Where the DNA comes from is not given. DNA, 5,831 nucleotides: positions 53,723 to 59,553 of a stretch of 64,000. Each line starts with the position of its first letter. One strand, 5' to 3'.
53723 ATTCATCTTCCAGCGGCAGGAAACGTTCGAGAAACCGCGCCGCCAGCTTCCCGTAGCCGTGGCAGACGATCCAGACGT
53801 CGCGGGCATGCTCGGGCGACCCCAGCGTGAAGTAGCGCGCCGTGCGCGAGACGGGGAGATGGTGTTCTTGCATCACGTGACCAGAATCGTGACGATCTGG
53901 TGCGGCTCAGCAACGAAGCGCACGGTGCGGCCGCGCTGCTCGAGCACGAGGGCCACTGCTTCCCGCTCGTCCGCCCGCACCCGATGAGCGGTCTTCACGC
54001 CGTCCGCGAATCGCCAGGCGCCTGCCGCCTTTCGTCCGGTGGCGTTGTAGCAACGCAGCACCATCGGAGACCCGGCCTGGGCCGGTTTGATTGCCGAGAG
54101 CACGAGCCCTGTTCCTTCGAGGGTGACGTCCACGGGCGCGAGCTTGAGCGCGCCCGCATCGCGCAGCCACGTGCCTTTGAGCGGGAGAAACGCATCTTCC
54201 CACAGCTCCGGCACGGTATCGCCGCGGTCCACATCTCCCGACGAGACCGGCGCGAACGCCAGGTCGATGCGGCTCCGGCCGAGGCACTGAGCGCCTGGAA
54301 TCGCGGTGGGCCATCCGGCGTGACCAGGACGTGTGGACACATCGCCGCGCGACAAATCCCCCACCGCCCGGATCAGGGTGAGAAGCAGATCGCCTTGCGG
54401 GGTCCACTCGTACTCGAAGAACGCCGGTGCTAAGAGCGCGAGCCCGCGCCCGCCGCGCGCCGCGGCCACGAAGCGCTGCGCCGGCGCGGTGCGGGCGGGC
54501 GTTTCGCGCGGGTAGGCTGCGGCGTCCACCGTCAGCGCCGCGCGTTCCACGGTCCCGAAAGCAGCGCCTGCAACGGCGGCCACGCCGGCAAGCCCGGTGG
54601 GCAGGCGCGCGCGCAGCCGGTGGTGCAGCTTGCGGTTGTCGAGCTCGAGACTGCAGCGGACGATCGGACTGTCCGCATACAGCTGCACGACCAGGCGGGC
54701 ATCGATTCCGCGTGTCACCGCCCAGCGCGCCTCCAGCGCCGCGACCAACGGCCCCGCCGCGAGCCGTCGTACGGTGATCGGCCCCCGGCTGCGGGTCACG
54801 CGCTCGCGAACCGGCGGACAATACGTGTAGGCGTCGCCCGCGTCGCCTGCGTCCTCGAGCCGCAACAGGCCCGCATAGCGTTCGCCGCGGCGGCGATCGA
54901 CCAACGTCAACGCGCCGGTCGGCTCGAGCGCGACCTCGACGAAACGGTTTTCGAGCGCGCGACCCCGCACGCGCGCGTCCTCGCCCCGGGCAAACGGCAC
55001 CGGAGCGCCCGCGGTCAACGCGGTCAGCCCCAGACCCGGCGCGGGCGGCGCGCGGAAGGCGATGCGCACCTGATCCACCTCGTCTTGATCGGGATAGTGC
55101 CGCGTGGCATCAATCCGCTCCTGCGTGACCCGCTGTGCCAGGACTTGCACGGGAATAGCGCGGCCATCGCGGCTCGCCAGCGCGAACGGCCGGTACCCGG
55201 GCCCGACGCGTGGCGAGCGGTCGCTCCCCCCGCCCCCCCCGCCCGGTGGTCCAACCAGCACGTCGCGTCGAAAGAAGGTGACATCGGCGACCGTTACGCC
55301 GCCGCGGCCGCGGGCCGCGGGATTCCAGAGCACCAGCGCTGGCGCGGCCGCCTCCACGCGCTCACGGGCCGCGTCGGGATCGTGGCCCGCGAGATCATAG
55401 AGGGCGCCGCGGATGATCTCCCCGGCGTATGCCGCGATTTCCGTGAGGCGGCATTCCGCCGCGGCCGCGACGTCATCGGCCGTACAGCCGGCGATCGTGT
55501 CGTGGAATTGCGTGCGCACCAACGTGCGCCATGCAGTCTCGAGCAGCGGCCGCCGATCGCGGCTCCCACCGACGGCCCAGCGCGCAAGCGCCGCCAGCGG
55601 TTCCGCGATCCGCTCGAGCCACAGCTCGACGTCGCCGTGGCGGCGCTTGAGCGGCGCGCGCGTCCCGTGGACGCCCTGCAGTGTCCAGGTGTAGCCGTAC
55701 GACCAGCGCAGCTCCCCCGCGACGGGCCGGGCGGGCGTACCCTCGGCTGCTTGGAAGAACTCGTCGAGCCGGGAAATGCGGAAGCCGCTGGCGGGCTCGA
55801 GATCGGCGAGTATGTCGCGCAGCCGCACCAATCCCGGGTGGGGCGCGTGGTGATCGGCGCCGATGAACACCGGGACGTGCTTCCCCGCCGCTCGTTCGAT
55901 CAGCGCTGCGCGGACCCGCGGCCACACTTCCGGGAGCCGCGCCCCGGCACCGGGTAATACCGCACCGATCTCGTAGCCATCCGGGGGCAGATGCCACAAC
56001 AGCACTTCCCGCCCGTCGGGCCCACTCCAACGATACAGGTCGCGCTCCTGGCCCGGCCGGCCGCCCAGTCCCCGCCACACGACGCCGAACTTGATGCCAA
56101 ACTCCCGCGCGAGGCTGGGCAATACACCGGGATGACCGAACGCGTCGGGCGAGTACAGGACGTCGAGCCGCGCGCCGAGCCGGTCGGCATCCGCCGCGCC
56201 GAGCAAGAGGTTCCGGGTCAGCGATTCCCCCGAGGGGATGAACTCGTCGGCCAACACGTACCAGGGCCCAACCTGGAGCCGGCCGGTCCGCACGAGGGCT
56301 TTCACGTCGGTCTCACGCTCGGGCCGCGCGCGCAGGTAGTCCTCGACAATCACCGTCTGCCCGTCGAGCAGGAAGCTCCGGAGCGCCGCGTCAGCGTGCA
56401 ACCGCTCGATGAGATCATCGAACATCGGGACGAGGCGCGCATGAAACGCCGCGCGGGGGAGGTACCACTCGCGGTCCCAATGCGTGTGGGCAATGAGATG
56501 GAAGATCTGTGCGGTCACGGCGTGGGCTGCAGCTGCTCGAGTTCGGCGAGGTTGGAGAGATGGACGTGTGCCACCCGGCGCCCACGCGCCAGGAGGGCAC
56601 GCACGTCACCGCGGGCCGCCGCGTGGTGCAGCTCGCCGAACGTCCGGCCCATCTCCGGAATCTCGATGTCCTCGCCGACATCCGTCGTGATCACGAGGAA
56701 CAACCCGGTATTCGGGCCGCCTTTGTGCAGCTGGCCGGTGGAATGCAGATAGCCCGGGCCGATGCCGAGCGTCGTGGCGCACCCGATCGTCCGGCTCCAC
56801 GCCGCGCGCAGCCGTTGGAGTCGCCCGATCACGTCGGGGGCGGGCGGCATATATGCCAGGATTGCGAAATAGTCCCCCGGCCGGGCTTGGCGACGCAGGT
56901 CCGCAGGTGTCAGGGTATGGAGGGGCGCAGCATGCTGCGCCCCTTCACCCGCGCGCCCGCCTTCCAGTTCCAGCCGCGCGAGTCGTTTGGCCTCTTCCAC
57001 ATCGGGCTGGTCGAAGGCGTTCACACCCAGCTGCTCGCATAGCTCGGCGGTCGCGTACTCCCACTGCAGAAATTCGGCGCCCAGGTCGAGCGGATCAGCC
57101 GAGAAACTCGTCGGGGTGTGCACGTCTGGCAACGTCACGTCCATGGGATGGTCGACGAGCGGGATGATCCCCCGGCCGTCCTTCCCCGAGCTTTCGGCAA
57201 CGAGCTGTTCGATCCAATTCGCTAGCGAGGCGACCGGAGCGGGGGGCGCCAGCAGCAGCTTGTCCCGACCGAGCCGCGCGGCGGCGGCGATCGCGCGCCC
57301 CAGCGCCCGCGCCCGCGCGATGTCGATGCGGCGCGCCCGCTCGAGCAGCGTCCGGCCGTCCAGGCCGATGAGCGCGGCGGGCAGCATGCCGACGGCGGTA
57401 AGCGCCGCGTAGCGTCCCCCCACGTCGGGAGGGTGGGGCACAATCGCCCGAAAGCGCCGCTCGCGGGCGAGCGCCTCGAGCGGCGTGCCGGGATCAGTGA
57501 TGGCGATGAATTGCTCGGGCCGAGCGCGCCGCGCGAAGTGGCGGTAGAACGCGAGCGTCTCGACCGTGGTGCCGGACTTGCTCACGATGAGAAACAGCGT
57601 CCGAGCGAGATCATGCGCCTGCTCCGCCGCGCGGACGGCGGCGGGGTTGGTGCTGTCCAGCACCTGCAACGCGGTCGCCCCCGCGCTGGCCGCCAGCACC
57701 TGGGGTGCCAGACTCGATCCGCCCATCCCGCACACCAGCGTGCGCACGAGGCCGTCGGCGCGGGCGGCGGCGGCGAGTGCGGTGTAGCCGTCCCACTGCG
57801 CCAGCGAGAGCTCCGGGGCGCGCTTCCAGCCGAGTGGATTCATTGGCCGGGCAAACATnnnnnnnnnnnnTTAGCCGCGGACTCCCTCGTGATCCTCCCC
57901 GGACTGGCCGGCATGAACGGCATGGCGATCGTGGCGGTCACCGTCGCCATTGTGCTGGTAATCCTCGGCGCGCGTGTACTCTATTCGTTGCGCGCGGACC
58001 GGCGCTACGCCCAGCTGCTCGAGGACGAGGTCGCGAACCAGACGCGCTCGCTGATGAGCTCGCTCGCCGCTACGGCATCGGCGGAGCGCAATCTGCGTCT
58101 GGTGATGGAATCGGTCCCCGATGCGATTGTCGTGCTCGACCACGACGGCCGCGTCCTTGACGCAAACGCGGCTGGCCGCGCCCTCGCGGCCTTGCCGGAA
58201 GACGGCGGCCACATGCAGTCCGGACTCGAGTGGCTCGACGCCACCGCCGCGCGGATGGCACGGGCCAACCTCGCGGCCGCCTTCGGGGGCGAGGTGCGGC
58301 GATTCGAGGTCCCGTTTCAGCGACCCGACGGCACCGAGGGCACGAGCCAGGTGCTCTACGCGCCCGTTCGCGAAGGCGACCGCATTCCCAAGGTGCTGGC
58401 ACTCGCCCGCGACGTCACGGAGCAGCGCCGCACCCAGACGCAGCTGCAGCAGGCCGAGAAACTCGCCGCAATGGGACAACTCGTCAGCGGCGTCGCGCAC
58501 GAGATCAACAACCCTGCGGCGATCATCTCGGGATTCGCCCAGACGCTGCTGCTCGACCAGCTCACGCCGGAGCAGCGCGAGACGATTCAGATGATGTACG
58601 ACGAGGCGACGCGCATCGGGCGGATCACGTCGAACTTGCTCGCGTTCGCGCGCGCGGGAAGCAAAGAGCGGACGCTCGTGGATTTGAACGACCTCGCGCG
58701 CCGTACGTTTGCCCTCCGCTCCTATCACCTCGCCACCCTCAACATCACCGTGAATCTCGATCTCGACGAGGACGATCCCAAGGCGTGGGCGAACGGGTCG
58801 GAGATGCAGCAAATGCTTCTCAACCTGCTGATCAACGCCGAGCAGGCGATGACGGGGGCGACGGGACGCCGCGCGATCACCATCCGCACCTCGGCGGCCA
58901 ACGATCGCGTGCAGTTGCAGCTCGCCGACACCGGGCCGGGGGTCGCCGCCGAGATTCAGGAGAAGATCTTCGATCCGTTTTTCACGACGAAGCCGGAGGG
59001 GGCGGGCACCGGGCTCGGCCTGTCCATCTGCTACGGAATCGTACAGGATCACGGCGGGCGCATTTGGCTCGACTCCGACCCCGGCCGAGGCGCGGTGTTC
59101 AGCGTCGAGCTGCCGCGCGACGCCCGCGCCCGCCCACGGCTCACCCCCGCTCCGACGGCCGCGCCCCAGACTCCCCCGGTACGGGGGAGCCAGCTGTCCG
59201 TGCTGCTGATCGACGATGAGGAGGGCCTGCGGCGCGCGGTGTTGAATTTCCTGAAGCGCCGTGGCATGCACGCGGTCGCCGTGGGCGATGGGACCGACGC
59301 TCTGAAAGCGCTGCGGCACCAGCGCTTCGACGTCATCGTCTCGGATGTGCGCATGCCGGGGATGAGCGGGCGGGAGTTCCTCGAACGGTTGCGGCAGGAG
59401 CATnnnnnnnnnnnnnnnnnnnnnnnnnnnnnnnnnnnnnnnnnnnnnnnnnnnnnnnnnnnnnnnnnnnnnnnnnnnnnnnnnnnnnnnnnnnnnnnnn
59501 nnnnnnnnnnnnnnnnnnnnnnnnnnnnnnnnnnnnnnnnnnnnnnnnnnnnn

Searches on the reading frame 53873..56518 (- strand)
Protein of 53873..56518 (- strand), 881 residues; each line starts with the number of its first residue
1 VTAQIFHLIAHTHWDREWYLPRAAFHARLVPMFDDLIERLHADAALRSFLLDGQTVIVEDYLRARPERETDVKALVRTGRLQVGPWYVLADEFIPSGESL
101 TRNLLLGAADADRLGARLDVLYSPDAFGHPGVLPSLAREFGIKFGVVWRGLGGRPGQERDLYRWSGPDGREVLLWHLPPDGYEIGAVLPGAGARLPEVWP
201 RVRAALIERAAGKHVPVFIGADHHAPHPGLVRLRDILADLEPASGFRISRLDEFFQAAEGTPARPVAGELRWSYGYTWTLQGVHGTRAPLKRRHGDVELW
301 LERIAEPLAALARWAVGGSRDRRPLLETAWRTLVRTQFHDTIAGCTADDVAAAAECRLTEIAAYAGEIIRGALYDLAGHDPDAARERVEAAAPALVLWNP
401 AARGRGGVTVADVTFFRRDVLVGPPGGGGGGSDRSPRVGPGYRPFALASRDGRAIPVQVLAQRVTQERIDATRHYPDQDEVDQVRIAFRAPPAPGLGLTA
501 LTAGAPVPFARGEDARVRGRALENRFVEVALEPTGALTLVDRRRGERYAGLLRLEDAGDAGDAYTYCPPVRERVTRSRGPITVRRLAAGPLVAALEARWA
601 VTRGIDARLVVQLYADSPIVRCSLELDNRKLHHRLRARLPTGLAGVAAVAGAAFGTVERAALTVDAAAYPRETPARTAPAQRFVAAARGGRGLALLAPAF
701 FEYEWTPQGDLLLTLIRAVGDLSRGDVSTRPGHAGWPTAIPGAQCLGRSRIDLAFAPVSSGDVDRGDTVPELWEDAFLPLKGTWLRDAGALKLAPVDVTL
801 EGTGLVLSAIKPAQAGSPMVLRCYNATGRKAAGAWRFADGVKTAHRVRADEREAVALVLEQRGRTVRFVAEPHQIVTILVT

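Call 56: search_protein_families(library=pfam, proteins=[window:53873-56518:-])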
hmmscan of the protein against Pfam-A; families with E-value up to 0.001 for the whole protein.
window:53873-56518:- (881 aa): 4 families
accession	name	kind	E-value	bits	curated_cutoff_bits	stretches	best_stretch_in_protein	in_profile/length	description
PF01074.27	Glyco_hydro_38N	-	7.2e-26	91.6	25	1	7-222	3-217/270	Glycosyl hydrolases family 38 N-terminal domain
PF07748.19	Glyco_hydro_38C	-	2.2e-12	48.1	25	1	522-719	1-200/206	Glycosyl hydrolases family 38 C-terminal domain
PF09261.16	Alpha-mann_mid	-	3.8e-10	40.1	31.1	1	281-375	4-95/96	Alpha mannosidase middle domain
PF17677.7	Glyco_hydro38C2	-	1.9e-06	28.3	22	1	805-878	2-72/72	Glycosyl hydrolases family 38 C-terminal beta sandwich domain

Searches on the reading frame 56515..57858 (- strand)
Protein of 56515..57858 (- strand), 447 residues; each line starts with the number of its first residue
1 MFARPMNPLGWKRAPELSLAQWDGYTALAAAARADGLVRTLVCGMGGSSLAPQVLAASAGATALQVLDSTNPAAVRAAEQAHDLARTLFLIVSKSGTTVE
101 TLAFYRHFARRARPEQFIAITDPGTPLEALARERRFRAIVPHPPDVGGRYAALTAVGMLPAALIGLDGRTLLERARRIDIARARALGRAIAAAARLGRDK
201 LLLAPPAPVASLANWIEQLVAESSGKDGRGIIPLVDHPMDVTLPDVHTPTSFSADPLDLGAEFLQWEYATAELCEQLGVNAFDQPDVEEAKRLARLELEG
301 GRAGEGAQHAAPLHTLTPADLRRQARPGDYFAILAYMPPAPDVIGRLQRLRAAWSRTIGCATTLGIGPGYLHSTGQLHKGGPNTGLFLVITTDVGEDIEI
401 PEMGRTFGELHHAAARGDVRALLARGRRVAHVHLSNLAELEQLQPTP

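Call 39: find_encoding_contigs(protein=window:56515-57858:-, flank=10000, max_places=1)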
Protein window:56515-57858:- (447 aa): no gene with exactly this product is on record in the collection.

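Call 56: search_protein_families(library=pfam, proteins=[window:56515-57858:-])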
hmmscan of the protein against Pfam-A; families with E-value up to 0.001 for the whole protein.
window:56515-57858:- (447 aa): 1 family
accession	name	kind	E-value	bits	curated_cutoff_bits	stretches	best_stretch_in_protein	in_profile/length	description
PF00342.24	PGI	-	4.3e-07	29.4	22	1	39-179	98-250/486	Phosphoglucose isomerase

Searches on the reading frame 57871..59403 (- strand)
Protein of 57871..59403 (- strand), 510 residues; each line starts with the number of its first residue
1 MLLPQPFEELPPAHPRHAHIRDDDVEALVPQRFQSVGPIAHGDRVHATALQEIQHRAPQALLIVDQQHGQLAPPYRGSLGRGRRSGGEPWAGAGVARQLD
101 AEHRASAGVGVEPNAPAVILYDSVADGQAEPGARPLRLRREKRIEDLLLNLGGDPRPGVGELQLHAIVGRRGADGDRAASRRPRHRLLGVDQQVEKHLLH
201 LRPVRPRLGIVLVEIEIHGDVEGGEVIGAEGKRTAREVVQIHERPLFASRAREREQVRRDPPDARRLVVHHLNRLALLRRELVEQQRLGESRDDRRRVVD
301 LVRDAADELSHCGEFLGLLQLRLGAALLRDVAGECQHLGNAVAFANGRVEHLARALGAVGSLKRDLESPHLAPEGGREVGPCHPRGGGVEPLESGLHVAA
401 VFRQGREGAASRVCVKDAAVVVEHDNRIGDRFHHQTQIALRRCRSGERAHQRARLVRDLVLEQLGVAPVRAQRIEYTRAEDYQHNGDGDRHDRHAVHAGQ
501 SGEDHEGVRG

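Call 38: find_encoding_contigs(protein=window:57871-59403:-, flank=10000, max_places=1)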
Protein window:57871-59403:- (510 aa): no gene with exactly this product is on record in the collection.

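Call 56: search_protein_families(library=pfam, proteins=[window:57871-59403:-])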
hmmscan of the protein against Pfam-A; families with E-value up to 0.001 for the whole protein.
window:57871-59403:- (510 aa): 0 families
